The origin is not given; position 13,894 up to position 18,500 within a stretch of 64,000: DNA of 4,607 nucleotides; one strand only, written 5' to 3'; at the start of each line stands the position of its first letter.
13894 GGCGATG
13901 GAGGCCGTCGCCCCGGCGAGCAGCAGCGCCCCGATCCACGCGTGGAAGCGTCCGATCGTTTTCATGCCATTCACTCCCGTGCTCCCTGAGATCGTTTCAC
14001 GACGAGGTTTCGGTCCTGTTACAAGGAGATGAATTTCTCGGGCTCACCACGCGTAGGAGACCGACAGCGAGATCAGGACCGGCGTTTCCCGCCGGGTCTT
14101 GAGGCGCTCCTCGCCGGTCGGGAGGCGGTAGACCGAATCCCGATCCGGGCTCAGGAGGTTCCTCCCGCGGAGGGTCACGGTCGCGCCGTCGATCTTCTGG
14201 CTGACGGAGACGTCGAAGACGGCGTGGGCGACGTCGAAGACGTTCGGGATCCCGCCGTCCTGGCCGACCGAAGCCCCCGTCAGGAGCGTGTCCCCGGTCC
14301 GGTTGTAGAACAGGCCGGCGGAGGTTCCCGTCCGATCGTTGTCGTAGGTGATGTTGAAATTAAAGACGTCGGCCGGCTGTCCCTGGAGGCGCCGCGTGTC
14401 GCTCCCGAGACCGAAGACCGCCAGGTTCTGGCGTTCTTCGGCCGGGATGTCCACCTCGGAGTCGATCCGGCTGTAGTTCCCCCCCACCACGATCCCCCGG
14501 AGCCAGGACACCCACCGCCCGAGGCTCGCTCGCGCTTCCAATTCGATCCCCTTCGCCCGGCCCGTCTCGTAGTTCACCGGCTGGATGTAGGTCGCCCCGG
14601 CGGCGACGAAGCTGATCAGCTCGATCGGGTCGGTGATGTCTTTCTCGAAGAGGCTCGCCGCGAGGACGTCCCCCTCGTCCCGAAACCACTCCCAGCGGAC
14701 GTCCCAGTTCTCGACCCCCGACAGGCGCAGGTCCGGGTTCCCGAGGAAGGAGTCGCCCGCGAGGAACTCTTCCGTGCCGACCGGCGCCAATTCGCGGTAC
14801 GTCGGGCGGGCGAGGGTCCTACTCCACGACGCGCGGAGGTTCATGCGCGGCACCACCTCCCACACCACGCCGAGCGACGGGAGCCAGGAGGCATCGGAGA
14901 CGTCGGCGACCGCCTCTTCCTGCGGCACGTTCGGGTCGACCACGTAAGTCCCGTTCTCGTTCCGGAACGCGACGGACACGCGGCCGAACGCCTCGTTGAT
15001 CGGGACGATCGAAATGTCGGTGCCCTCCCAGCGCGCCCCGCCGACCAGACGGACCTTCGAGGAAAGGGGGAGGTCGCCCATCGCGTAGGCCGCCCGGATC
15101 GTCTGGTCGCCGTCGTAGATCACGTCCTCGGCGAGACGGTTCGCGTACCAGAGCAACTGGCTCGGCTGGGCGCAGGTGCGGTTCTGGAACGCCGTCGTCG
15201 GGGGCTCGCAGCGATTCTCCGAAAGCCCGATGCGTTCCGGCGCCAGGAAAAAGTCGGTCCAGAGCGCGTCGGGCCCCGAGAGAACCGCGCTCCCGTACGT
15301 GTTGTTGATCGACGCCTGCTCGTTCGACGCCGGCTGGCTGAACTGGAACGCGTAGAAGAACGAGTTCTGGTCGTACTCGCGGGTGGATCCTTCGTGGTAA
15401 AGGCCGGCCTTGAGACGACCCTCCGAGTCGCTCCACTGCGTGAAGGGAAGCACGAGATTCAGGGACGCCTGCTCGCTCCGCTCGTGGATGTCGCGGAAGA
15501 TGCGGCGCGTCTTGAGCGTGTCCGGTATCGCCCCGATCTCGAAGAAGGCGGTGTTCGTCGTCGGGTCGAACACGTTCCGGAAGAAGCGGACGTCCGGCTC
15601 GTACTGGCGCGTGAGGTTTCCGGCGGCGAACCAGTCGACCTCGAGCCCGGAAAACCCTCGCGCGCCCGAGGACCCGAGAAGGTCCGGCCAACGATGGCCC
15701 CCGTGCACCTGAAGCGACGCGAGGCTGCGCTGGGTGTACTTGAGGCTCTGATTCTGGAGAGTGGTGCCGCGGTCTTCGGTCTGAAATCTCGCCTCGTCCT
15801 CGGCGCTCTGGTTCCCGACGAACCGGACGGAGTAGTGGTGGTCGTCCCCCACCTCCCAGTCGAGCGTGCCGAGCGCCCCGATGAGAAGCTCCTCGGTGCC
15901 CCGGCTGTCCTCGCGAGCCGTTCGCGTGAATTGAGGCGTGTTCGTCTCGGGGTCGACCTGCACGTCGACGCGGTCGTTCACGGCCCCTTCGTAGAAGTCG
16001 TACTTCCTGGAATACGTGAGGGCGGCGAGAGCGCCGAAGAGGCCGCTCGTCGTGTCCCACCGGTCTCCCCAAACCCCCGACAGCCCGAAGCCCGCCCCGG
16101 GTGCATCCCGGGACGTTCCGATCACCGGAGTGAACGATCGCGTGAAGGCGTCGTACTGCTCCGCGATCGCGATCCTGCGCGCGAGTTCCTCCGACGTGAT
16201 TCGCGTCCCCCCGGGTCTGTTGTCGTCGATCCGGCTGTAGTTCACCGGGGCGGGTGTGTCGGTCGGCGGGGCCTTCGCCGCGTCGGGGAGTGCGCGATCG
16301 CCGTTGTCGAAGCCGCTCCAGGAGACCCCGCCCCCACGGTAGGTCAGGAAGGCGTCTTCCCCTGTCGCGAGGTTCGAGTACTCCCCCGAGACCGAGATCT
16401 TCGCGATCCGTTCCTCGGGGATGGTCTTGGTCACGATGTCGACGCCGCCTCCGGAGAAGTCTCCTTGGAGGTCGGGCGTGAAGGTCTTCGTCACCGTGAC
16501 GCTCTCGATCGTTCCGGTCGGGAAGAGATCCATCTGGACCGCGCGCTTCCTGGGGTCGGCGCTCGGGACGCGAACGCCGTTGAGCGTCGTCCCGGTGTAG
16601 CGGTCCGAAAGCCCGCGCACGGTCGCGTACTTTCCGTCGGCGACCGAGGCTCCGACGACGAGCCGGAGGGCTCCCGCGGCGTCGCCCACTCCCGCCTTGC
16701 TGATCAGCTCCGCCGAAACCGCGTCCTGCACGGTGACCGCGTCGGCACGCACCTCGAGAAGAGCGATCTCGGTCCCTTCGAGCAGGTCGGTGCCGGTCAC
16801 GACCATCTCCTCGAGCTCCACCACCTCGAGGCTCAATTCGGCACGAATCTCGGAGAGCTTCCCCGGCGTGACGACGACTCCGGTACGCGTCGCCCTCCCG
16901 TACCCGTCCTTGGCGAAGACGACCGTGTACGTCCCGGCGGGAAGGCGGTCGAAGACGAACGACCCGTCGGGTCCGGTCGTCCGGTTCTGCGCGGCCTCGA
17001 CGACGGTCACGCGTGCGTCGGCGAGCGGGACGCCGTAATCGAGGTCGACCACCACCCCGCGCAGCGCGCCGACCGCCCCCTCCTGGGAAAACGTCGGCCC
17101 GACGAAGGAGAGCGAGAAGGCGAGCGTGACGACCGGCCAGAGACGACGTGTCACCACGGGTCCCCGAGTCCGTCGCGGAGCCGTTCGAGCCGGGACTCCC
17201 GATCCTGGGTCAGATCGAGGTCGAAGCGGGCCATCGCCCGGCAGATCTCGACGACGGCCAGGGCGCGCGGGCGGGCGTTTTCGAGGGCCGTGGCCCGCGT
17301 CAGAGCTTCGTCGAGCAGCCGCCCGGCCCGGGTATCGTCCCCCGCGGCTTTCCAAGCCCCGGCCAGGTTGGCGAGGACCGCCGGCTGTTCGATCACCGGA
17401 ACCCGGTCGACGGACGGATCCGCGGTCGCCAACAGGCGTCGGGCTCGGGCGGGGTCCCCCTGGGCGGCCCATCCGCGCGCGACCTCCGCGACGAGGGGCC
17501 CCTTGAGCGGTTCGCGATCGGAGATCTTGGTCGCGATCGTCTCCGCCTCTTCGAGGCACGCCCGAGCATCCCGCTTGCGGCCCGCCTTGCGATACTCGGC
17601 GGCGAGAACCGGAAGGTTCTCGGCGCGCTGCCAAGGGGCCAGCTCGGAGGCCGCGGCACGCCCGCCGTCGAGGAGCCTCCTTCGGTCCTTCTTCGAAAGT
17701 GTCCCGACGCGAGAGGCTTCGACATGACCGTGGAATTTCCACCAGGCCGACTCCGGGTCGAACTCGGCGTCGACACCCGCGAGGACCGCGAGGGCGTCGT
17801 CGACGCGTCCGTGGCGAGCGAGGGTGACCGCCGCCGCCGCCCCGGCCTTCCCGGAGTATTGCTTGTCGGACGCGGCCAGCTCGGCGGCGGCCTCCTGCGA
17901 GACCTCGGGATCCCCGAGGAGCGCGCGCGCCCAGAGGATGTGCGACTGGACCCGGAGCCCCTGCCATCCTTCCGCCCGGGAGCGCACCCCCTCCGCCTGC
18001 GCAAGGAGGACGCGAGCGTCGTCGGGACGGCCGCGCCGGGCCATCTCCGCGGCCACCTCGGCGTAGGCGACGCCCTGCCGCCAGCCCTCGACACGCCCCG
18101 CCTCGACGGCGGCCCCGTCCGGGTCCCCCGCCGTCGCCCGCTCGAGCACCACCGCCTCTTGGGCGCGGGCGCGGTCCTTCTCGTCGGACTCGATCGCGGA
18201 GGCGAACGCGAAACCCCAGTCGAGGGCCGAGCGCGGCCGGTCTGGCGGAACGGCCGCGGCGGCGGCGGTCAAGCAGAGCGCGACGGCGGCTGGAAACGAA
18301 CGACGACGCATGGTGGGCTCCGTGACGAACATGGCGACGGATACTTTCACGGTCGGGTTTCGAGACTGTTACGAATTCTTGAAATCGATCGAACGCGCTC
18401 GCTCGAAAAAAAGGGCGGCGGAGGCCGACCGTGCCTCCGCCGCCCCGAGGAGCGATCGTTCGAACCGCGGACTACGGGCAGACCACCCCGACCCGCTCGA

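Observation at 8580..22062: Dedicated TonB-dependent uptake system embedded in the phosphate supercluster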

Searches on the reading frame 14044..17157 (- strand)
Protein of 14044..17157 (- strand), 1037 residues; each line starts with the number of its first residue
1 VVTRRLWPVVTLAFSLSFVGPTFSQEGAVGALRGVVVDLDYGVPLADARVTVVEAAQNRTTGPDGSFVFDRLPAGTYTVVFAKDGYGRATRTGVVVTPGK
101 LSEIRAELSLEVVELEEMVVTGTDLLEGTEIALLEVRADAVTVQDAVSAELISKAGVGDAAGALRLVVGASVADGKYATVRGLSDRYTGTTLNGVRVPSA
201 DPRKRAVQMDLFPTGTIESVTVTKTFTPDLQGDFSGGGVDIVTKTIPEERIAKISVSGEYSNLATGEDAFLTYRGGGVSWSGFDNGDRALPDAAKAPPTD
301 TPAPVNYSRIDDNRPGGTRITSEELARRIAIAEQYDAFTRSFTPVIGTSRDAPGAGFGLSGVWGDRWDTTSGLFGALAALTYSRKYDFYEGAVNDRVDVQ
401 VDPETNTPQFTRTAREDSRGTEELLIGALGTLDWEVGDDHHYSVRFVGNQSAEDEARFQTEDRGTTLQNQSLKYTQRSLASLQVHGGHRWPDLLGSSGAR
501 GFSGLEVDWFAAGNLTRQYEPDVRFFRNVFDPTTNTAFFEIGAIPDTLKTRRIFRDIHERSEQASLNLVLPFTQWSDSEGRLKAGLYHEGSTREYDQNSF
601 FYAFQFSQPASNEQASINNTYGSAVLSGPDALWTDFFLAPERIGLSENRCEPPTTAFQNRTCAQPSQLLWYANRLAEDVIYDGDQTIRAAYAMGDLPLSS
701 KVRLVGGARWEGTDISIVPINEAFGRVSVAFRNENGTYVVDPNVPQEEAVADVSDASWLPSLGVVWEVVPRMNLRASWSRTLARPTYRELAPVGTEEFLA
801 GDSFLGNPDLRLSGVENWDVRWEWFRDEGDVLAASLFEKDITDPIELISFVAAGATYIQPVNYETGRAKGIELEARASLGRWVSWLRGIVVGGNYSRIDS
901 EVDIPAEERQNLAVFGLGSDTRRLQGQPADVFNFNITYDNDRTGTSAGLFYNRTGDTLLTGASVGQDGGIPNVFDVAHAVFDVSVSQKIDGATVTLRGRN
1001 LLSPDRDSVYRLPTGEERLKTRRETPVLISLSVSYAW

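Call 5: search_protein_families(library=pfam, proteins=[window:14044-17100:-], max_evalue=0.01)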
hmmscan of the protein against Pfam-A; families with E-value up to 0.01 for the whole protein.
window:14044-17100:- (1018 aa): 8 families
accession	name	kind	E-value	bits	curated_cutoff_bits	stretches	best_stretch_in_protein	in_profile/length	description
PF00593.30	TonB_dep_Rec_b-barrel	-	1.1e-34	121.5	27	1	503-982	20-436/436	TonB dependent receptor-like, beta-barrel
PF13620.12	CarboxypepD_reg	-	5.4e-15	55.9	32.3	1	13-89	2-81/82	Carboxypeptidase regulatory-like domain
PF14905.12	OMP_b-brl_3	-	3.2e-12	46.6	27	1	662-885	108-305/408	Outer membrane protein beta-barrel family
PF07715.20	Plug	-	2.4e-10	41.3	23.9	1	125-220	9-107/107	TonB-dependent Receptor Plug Domain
PF13715.12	CarbopepD_reg_2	-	1.5e-09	38.2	32.2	1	14-101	2-88/88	CarboxypepD_reg-like domain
PF14686.12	fn3_3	-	0.0015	18.7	24.4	1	11-81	3-71/75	Polysaccharide lyase family 4, domain II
PF17210.9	SdrD_B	-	0.0047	17.5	29.7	0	27-67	32-70/112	SdrD B-like domain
PF17802.7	SpaA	-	0.0058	17.2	23.1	0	19-67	9-65/91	Prealbumin-like fold domain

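Call 12: search_protein_families(library=ncbifam, proteins=[window:14044-17157:-], max_evalue=0.001)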
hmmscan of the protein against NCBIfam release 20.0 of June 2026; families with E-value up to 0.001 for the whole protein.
window:14044-17157:- (1037 aa): 4 families
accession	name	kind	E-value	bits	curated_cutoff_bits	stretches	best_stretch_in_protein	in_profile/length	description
TIGR01782.1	TonB-Xanth-Caul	subfamily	9.7e-67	225.9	310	2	564-1015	416-848/868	TonB-dependent receptor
TIGR01785.1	TonB-hemin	subfamily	2.2e-19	69.4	316.85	1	652-893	338-561/677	TonB-dependent heme/hemoglobin receptor family protein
TIGR01786.1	TonB-hemlactrns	subfamily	9.5e-11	40.7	323.75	1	690-900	395-587/719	TonB-dependent hemoglobin/transferrin/lactoferrin family receptor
NF052345.1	S_layer_anammox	exception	1.3e-10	39.3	1400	1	20-181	1303-1458/1596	Kustd1514 family S-layer glycoprotein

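Call 86: search_solved_structures(query=window:14044-17157:-, max_evalue=0.001)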
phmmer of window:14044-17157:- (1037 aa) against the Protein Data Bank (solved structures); distinct sequences matched with E-value up to 0.001: 0.

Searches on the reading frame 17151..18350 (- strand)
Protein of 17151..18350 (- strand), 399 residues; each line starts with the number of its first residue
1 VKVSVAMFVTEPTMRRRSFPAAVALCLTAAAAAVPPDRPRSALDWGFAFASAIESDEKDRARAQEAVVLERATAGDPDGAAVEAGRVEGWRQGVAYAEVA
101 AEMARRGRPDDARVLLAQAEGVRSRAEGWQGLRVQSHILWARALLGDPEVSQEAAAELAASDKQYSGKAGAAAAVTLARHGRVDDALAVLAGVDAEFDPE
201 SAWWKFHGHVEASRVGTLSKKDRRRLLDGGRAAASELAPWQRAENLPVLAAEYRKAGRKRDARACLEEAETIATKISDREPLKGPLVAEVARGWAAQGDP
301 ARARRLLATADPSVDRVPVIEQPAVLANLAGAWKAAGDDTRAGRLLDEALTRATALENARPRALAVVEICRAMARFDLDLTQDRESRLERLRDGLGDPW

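Call 5: search_protein_families(library=pfam, proteins=[window:17151-18350:-], max_evalue=0.01)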
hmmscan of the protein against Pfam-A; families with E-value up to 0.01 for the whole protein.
window:17151-18350:- (399 aa): 1 family
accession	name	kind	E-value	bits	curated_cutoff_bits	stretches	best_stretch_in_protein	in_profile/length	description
PF14559.12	TPR_19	-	0.00032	21.4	25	0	152-206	8-64/68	Tetratricopeptide repeat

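Call 12: search_protein_families(library=ncbifam, proteins=[window:17151-18272:-], max_evalue=0.001)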
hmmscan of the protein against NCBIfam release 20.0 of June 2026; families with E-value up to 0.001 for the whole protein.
window:17151-18272:- (373 aa): 0 families

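Call 95: search_protein_families(library=pfam, proteins=[window:17151-18272:-], max_evalue=1)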
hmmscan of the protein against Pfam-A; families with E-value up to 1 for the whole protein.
window:17151-18272:- (373 aa): 5 families
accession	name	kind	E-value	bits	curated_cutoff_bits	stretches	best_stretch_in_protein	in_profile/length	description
PF14559.12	TPR_19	-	0.0002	22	25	2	126-180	8-64/68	Tetratricopeptide repeat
PF07719.23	TPR_2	-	0.017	15.7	27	1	223-244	7-28/34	Tetratricopeptide repeat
PF13428.12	TPR_14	-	0.18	13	23.5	0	145-179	5-39/44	Tetratricopeptide repeat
PF13374.12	TPR_10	-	0.64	10.6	27.5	0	300-328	5-33/42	Tetratricopeptide repeat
PF13424.12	TPR_12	-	0.7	10.6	30.1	0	222-248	50-76/77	Tetratricopeptide repeat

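Call 102: search_protein_representatives(protein=window:17151-18272:-)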
Query: 373 residues. Proteins with E-value up to 0.001 (for the whole library): 743; up to 1e-10: 265; up to 1e-30: 109. The best 150 are listed.
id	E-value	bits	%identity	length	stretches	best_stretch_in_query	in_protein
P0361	7.2e-199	676.8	87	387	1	2-373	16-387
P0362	4.1e-76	273.1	44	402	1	5-373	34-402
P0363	8.4e-76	272.1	42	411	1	14-373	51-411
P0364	3.5e-75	270.0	45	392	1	15-373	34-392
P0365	7.3e-74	265.7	44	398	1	11-373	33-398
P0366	1.7e-73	264.5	44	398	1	6-373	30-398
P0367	9.1e-73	262.1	39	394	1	4-373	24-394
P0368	3.0e-72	260.4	43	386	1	12-373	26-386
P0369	4.1e-72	259.9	43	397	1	8-373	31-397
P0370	3.4e-71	256.9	44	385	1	3-373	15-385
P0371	1.2e-70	255.1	44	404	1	13-373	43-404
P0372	1.7e-69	251.3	43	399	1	3-373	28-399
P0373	1.9e-69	251.2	43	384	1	4-373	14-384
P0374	5.0e-69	249.8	42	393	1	7-373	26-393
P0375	7.4e-69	249.2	43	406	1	13-373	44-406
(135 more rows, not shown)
